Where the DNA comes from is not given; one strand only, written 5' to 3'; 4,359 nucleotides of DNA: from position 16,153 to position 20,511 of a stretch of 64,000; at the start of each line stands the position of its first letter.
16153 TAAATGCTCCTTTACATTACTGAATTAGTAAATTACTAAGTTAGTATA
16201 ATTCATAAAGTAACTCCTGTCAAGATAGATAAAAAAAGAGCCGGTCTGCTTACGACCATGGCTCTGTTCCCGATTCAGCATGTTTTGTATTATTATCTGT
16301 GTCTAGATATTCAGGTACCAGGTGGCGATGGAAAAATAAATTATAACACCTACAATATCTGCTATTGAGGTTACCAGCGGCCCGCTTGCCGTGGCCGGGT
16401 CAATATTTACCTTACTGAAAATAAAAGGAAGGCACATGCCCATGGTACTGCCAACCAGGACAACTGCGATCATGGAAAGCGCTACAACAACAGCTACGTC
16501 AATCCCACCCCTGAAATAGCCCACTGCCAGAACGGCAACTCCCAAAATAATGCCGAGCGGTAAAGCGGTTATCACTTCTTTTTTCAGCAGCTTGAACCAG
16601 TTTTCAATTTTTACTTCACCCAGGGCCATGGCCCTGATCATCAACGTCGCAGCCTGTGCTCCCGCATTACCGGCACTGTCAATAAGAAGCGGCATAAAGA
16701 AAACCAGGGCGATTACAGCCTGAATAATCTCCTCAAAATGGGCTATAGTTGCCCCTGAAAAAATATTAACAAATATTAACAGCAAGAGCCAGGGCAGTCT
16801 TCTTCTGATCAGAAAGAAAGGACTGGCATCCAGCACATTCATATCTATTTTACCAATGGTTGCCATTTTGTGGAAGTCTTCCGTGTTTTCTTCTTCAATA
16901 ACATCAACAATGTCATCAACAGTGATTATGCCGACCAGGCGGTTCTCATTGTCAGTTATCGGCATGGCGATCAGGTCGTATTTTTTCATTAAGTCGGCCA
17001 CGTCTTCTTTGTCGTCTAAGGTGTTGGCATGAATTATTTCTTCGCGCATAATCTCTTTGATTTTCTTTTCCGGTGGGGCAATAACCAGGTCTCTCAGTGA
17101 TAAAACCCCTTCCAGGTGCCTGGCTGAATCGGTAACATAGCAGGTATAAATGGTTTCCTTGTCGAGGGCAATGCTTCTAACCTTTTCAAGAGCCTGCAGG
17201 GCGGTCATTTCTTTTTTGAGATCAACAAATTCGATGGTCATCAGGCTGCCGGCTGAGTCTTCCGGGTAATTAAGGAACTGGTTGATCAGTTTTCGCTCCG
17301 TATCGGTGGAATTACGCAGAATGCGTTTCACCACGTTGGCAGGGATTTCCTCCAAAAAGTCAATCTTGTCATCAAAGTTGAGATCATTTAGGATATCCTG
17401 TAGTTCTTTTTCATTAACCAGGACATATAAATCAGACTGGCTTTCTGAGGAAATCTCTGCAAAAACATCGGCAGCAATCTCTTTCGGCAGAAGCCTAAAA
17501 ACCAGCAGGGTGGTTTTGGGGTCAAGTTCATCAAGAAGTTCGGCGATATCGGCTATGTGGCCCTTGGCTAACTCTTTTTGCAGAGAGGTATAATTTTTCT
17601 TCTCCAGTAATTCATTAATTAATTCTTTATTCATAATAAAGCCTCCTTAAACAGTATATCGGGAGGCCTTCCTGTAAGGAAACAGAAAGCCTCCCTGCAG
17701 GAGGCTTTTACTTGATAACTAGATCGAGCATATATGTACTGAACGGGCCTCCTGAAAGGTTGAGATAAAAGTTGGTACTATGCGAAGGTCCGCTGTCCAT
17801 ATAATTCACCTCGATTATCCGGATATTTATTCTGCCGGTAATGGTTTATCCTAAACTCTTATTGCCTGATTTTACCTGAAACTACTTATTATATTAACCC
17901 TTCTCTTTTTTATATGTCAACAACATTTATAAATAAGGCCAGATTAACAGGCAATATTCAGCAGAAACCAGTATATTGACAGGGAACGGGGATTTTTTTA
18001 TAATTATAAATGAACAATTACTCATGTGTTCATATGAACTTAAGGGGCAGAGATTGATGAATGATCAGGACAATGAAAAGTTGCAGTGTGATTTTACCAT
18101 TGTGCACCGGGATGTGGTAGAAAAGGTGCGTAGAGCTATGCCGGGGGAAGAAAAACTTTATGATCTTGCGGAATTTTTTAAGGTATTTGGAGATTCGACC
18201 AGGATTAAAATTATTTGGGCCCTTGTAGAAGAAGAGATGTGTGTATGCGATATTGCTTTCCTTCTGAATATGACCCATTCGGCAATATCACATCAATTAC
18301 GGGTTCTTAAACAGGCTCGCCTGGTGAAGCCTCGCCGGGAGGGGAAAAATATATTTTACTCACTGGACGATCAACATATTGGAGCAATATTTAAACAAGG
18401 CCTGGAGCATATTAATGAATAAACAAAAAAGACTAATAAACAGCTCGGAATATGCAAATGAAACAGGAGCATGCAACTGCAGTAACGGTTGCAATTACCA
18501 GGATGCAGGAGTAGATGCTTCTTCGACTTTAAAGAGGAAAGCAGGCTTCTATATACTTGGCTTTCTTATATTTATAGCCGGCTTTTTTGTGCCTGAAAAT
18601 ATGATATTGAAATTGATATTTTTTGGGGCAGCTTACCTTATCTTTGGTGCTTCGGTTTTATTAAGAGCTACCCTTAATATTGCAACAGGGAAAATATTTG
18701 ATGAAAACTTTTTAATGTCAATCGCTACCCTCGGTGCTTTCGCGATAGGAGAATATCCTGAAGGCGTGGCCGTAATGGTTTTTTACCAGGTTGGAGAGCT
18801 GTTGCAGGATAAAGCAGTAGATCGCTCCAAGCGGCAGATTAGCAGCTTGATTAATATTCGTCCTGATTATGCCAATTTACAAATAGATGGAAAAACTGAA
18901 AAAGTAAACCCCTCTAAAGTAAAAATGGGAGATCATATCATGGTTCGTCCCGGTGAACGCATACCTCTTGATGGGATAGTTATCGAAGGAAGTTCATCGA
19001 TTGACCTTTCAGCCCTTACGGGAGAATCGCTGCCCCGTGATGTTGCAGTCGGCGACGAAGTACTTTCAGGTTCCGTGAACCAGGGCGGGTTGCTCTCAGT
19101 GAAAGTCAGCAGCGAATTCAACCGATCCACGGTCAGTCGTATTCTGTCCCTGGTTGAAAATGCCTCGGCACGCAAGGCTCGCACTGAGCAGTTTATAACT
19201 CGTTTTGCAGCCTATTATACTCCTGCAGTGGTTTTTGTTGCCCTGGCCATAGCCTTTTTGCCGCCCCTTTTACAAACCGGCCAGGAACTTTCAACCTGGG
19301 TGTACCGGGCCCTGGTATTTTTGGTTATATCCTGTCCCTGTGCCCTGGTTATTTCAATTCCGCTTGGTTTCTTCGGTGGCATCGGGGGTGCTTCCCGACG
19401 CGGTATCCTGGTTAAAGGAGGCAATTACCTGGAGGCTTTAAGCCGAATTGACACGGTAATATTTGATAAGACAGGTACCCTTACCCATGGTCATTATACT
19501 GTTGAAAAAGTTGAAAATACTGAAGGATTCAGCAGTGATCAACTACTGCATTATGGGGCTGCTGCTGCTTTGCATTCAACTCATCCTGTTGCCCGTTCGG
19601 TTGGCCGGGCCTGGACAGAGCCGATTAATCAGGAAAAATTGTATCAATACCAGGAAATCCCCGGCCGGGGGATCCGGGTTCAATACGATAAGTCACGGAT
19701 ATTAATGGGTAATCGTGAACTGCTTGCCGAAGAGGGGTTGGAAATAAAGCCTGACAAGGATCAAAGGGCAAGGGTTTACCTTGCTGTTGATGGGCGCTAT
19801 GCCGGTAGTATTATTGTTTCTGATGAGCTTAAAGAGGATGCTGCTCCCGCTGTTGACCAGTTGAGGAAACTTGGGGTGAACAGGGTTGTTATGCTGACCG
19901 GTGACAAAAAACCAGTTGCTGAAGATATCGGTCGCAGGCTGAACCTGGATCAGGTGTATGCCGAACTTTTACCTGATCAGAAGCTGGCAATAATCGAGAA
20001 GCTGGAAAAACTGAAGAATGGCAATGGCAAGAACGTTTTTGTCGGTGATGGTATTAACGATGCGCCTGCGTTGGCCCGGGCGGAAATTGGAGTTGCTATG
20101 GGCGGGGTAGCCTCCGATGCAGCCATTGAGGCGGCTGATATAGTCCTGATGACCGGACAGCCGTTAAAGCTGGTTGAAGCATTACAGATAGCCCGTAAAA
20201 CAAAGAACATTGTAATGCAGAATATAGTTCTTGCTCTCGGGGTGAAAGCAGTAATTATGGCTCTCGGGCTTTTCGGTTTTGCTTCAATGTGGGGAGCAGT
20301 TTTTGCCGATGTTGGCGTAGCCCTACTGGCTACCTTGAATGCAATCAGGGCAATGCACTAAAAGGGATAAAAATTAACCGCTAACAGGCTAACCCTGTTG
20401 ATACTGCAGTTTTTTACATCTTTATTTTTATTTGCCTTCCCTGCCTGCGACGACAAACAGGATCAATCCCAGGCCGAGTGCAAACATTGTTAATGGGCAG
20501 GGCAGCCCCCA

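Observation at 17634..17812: Leader-peptide attenuator upstream of mgtE, built from five interlocking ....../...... segments, in place of an M-box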

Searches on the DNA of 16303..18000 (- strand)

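Call 4: search_rna_families(source=window, start=17550, end=18000, threshold=evalue, max_evalue=10, show_alignments=4)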
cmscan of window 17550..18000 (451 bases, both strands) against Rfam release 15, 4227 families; matches with E-value up to 10: 9.
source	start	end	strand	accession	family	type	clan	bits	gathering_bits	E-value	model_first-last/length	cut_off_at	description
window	17628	17714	+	RF01859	Phe_leader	Cis-reg; leader;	-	19.9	55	0.7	1-125/125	no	Phenylalanine leader peptide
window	17633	17711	+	RF00995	mir-616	Gene; miRNA;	-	19.7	100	0.15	1-91/91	no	mir-616 microRNA precursor family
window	17680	17732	-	RF01859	Phe_leader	Cis-reg; leader;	-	19.2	55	1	1-125/125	no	Phenylalanine leader peptide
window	17606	17716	+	RF02064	STnc370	Gene; sRNA;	-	18.7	54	9.3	1-71/71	no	Enterobacterial sRNA STnc370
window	17670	17702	-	RF00490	S-element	Cis-reg;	-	18.5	47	1.5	22-54/67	no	S-element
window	17639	17707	+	RF03941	mir-3158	Gene; miRNA;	-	17.7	97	1.7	1-81/81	no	mir-3158 microRNA precursor family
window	17639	17707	-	RF03941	mir-3158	Gene; miRNA;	-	17.1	97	2.3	1-81/81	no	mir-3158 microRNA precursor family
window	17669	17712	+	RF01388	isrD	Gene; sRNA;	-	14.2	37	4.1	1-51/51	no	isrD Hfq binding RNA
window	17662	17694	-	RF00066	U7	Gene; snRNA;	-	11.9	34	6.5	31-62/62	no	U7 small nuclear RNA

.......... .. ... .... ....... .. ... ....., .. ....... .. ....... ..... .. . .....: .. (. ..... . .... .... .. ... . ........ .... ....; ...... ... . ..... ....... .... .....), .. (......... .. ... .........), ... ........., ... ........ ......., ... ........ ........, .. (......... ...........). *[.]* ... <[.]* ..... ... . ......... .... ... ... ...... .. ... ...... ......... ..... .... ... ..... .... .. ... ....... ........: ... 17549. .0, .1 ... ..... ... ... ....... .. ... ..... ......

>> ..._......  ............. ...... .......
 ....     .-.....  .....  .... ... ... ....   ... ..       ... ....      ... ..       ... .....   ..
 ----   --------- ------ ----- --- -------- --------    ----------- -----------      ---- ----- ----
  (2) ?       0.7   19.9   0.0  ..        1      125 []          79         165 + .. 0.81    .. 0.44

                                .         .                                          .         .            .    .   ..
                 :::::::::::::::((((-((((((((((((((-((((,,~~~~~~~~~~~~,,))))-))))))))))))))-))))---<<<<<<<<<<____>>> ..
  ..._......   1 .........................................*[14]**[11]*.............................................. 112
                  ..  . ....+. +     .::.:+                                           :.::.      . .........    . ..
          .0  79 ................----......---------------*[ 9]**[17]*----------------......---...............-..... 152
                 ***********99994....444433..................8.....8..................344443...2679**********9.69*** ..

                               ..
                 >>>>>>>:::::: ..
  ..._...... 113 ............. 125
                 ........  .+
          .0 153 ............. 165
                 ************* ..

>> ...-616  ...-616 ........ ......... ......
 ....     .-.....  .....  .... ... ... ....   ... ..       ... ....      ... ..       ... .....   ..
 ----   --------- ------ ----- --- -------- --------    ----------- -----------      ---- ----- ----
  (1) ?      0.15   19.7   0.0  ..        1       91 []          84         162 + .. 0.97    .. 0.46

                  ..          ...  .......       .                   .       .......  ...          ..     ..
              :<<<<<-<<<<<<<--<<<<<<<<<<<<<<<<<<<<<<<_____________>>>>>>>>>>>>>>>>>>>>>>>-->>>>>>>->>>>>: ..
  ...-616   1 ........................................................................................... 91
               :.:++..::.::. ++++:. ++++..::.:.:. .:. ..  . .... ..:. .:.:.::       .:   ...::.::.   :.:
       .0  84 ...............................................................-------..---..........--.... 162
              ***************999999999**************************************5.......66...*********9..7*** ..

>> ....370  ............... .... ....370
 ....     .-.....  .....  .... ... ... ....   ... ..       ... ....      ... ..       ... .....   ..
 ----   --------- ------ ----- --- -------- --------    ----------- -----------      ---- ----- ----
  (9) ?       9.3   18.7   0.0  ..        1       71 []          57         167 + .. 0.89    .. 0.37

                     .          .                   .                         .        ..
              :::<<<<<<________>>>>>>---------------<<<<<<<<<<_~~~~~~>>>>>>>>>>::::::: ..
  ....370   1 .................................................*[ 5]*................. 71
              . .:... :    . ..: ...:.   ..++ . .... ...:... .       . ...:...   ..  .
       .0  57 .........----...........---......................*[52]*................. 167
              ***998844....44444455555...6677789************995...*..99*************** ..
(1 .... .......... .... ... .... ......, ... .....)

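Call 27: search_rna_families(sources=[L001, L002, L003, L005, L007, L028, L033, L034, L050, L051, L080, L154, L170, L140], threshold=gathering)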
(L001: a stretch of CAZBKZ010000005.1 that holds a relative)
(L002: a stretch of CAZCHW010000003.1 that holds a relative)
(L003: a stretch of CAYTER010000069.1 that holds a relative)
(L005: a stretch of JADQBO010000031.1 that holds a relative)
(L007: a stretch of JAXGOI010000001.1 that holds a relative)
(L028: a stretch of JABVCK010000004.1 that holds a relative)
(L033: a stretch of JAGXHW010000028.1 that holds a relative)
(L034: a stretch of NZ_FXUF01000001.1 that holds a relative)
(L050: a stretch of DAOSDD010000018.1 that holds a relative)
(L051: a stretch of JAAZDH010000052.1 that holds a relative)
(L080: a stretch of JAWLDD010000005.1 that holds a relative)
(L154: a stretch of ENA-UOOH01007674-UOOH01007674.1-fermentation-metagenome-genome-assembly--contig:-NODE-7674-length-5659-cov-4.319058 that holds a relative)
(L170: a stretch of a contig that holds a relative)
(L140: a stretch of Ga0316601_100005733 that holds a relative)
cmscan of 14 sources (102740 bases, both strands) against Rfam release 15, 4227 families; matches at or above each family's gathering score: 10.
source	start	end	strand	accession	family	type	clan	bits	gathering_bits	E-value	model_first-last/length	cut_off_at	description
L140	3053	3218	-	RF00380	Magnesium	Cis-reg; riboswitch;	-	150.8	44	3.6e-34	1-169/169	no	M-box riboswitch aptamer (ykoK leader)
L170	8531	8696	-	RF00380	Magnesium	Cis-reg; riboswitch;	-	147.8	44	2.2e-33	1-169/169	no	M-box riboswitch aptamer (ykoK leader)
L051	2479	2644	+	RF00380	Magnesium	Cis-reg; riboswitch;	-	147.6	44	2.5e-33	1-169/169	no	M-box riboswitch aptamer (ykoK leader)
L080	2608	2773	+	RF00380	Magnesium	Cis-reg; riboswitch;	-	147.6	44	2.6e-33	1-169/169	no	M-box riboswitch aptamer (ykoK leader)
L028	2604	2767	+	RF00380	Magnesium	Cis-reg; riboswitch;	-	147.5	44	2.7e-33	1-169/169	no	M-box riboswitch aptamer (ykoK leader)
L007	2578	2745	+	RF00380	Magnesium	Cis-reg; riboswitch;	-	136.4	44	2.2e-30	1-169/169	no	M-box riboswitch aptamer (ykoK leader)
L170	4513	4779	-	RF00230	T-box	Cis-reg; leader;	-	95.3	93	2e-19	1-219/219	no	T-box leader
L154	2229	2301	-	RF00005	tRNA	Gene; tRNA;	CL00001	60.3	29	2.4e-10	1-71/71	no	tRNA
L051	2029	2116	-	RF00005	tRNA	Gene; tRNA;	CL00001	51.7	29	5.4e-08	1-71/71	no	tRNA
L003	2606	2692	-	RF02683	NiCo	Cis-reg; riboswitch;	CL00122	45.6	37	6.2e-07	1-96/96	no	NiCo (Nickel/Cobalt) riboswitch aptamer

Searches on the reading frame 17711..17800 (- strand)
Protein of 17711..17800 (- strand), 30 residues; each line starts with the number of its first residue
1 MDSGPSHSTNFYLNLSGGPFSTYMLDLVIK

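Call 28: search_protein_families(library=ncbifam, proteins=[window:17711-17800:-], max_evalue=10)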
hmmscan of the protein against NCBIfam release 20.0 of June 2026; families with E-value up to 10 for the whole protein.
seq(30 aa): 0 families

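Call 60: search_protein_families(library=pfam, proteins=[window:17711-17800:-], max_evalue=0.01)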
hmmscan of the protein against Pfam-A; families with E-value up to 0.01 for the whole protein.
seq(30 aa): 0 families

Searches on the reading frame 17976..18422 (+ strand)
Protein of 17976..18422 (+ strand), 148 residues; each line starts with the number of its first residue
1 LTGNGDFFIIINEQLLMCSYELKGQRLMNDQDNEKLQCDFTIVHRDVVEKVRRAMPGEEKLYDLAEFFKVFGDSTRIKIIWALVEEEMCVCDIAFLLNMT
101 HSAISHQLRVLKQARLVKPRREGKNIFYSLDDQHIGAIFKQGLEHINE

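Call 60: search_protein_families(library=pfam, proteins=[window:17976-18422:+], max_evalue=0.01)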
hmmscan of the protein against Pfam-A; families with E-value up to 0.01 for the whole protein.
window:17976-18422:+ (148 aa): 5 families
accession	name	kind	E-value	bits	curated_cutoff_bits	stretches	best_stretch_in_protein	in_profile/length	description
PF01022.26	HTH_5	-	1.9e-16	60.1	22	1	73-118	1-46/47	Bacterial regulatory protein, arsR family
PF12840.13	HTH_20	-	1.5e-05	25.3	27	1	72-119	2-50/51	Helix-turn-helix domain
PF13601.12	HTH_34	-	0.0045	17.6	27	1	76-120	2-47/80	Winged helix DNA-binding domain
PF12802.13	MarR_2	-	0.0067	17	27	1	92-122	25-55/61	MarR family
PF13463.12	HTH_27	-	0.0094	16.6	22.2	0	85-128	16-62/68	Winged helix DNA-binding domain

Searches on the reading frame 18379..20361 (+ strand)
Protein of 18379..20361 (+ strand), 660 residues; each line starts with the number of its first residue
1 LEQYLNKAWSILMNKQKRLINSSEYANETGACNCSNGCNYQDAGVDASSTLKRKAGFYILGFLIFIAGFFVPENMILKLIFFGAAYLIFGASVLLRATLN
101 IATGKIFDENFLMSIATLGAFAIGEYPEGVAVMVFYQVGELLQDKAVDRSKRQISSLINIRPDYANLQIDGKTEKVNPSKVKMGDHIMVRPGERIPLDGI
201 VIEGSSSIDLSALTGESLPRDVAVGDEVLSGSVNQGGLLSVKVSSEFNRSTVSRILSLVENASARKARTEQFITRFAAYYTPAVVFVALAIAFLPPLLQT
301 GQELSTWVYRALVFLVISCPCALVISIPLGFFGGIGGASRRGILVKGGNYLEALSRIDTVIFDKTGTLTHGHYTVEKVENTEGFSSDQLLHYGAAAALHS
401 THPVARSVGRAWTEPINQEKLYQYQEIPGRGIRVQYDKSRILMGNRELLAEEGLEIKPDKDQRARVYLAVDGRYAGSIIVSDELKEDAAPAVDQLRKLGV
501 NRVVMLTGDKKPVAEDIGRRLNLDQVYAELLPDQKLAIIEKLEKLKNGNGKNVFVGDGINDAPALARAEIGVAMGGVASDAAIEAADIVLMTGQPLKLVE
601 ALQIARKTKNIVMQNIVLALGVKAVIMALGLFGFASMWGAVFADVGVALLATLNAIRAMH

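Call 60: search_protein_families(library=pfam, proteins=[window:18379-20361:+], max_evalue=0.01)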
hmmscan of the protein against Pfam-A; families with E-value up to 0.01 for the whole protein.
window:18379-20361:+ (660 aa): 4 families
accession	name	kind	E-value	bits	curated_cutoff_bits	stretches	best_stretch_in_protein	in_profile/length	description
PF00122.25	E1-E2_ATPase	-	5.5e-48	163.3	28.1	1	161-340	3-180/181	E1-E2 ATPase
PF00702.32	Hydrolase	-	2.5e-30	106.7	26.4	1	357-568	1-190/191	haloacid dehalogenase-like hydrolase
PF08282.18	Hydrolase_3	-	0.00035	20.8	20.9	1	535-590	188-243/255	haloacid dehalogenase-like hydrolase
PF12710.13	HAD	-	0.00043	21.2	27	1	459-565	69-188/189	haloacid dehalogenase-like hydrolase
